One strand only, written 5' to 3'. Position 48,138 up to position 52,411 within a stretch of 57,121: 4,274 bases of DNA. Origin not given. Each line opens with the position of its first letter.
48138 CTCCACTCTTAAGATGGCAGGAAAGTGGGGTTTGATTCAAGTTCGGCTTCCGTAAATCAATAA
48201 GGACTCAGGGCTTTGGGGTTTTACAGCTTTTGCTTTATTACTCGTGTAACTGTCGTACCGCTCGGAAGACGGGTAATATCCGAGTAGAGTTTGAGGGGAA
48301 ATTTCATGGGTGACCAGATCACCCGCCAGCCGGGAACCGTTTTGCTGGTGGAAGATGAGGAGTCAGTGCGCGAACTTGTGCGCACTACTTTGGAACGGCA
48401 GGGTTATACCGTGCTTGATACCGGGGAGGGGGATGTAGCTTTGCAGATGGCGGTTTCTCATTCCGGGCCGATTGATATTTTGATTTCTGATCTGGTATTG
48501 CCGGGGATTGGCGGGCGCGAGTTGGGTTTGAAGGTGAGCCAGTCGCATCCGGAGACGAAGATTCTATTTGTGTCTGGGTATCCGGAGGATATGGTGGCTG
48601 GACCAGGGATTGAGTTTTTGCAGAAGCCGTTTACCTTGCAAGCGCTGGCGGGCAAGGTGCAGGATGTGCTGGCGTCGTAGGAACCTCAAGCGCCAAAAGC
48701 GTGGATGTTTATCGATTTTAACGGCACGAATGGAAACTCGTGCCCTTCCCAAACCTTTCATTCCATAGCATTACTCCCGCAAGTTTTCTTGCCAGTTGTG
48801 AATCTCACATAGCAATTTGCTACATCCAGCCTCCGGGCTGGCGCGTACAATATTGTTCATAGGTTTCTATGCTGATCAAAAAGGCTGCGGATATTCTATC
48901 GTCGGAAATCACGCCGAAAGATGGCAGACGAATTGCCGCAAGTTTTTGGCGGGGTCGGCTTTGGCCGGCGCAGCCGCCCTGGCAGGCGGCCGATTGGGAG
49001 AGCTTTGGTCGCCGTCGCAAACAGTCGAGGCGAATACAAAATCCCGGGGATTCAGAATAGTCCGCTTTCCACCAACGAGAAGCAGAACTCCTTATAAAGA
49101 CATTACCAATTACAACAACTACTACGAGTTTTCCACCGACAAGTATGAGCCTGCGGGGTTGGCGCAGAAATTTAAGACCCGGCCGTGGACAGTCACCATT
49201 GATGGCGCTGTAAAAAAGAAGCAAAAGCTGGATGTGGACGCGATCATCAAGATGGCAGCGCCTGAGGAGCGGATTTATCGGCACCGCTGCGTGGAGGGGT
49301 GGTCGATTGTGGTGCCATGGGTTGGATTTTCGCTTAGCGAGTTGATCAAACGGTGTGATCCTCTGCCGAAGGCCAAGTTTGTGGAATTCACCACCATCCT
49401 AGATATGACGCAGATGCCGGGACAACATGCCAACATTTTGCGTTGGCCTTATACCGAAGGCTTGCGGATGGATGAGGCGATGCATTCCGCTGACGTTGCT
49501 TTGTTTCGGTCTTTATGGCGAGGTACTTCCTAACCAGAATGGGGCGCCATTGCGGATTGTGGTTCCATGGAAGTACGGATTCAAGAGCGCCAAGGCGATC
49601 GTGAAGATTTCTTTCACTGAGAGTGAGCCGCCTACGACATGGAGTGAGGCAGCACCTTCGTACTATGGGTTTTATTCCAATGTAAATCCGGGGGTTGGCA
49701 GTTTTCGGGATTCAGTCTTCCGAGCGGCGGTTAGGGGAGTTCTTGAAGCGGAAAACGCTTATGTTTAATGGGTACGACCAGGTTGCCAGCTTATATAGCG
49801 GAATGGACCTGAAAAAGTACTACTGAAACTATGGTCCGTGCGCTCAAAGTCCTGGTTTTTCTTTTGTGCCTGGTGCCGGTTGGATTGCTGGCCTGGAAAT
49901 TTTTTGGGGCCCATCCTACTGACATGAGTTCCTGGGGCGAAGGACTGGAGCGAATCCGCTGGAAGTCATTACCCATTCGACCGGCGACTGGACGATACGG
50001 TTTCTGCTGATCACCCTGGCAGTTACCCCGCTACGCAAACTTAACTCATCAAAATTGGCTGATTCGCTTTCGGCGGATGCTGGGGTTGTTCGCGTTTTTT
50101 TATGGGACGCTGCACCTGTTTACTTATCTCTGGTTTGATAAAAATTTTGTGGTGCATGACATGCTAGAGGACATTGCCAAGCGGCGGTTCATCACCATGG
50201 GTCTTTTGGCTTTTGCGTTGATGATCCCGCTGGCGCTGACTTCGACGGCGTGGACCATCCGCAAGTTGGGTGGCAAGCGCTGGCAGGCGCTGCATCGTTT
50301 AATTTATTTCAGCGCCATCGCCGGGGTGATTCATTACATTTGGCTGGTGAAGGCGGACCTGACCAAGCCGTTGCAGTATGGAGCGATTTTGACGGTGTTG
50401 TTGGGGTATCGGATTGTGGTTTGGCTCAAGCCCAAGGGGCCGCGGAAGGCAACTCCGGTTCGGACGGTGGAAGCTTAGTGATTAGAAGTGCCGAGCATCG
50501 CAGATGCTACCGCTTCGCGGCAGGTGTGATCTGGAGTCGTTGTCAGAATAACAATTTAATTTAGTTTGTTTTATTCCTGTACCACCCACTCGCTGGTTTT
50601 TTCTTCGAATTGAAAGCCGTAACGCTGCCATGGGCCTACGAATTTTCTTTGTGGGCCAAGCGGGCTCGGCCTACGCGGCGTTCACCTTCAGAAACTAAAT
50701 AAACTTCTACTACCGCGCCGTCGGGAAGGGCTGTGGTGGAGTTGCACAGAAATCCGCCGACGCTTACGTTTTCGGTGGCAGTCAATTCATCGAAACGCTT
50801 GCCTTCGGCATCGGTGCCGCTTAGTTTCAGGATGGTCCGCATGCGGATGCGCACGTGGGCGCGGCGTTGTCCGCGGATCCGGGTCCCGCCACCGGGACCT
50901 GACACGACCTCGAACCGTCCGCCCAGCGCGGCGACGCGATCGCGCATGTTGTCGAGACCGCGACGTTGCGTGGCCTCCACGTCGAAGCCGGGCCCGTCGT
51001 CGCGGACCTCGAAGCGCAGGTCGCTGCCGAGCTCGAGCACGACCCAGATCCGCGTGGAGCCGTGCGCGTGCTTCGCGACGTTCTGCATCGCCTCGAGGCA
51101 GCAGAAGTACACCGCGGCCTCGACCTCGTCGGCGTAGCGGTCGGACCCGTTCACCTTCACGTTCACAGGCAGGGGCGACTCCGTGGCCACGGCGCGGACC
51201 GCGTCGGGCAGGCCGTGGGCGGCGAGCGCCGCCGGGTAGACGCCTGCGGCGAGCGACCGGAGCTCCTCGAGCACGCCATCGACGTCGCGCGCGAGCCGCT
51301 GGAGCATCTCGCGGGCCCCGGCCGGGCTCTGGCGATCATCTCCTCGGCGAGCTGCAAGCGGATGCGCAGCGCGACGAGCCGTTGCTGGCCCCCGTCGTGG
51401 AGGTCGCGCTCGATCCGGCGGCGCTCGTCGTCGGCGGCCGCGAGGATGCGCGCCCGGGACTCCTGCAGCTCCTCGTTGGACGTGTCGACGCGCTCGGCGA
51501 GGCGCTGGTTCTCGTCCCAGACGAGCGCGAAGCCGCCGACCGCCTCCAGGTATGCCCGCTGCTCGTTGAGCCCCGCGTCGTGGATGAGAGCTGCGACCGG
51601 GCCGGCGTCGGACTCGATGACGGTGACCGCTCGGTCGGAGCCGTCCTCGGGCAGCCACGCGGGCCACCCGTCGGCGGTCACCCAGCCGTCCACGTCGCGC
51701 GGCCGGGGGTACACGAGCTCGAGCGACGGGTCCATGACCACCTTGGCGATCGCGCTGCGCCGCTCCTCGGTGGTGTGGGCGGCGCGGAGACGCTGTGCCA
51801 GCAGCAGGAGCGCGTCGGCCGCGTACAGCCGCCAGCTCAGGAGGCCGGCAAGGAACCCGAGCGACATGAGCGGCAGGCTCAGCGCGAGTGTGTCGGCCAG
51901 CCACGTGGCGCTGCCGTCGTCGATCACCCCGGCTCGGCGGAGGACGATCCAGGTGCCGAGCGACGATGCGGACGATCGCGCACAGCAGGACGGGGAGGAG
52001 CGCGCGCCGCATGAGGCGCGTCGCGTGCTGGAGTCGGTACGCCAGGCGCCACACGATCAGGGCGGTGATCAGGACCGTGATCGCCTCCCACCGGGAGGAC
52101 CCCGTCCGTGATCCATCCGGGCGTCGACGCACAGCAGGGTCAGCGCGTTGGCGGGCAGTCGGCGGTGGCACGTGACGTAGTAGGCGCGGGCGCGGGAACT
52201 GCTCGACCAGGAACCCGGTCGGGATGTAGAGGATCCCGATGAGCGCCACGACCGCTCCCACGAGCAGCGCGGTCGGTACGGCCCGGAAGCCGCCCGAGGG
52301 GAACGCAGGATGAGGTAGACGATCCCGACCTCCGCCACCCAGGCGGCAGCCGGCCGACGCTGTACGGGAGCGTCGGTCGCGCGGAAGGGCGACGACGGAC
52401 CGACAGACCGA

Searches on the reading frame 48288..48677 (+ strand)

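Call 101: search_protein_families(library=pfam, proteins=[window:48288-48677:+], max_evalue=0.01)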
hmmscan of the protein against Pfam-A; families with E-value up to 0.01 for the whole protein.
window:48288-48677:+ (130 aa): 1 family
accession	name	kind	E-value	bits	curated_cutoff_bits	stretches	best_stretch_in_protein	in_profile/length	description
PF00072.30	Response_reg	-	1.2e-15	58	30.2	1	18-124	1-110/111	Response regulator receiver domain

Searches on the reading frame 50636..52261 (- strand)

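Call 73: search_protein_families(library=pfam, proteins=[window:50636-52261:-], max_evalue=0.001)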
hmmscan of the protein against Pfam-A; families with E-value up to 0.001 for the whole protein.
window:50636-52261:- (541 aa): 1 family
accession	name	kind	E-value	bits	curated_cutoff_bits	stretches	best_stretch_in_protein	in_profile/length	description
PF02518.31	HATPase_c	-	1.6e-10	41.8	26.4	1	382-463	4-104/111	Histidine kinase-, DNA gyrase B-, and HSP90-like ATPase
